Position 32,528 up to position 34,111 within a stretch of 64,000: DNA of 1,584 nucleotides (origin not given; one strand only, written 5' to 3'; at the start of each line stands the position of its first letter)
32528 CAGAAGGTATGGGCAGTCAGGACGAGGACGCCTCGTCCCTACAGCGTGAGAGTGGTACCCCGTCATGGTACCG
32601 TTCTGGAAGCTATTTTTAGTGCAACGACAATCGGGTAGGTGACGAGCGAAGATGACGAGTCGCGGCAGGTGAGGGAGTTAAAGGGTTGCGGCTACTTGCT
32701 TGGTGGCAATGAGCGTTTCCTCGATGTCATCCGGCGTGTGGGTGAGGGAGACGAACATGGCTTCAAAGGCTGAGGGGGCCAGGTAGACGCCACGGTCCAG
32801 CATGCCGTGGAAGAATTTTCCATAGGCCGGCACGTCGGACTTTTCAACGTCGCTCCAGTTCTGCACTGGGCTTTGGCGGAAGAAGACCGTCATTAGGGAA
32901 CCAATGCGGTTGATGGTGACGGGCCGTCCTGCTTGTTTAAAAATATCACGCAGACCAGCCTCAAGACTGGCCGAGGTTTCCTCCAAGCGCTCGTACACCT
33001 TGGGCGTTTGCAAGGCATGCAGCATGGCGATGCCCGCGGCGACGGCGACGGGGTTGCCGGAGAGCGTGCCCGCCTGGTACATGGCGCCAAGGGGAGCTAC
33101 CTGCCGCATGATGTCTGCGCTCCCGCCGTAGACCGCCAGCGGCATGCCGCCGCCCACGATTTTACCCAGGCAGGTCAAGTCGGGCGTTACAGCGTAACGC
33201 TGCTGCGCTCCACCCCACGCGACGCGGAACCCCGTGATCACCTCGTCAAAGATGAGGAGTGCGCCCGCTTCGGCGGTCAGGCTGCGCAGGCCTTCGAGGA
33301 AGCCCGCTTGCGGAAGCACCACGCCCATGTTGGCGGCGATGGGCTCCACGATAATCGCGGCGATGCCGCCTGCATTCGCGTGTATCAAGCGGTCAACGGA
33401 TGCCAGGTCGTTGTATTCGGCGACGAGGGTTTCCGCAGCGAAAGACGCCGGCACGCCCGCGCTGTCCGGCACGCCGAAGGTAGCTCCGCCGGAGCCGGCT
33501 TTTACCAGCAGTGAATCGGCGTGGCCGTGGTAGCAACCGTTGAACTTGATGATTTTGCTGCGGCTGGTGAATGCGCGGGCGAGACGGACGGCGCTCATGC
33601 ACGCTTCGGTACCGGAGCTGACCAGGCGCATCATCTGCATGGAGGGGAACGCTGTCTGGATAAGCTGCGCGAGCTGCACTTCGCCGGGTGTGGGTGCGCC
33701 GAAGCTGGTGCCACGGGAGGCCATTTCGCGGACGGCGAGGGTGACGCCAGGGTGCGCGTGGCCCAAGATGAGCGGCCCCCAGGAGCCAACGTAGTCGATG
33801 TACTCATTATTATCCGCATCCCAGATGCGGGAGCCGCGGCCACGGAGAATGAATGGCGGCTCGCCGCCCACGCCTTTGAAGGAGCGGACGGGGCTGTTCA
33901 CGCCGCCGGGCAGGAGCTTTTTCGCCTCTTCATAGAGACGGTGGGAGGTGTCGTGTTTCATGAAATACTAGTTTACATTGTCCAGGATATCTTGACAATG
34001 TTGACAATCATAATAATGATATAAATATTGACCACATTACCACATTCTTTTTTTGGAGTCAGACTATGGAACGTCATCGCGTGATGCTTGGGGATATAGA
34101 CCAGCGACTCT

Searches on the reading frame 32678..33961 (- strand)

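Call 58: search_protein_families(library=pfam, proteins=[window:32678-33961:-], max_evalue=0.00001)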
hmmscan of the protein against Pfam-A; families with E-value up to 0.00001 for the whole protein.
window:32678-33961:- (427 aa): 1 family
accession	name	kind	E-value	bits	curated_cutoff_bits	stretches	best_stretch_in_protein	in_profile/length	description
PF00202.27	Aminotran_3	-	2e-72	244.6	30.5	1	37-415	12-394/403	Aminotransferase class-III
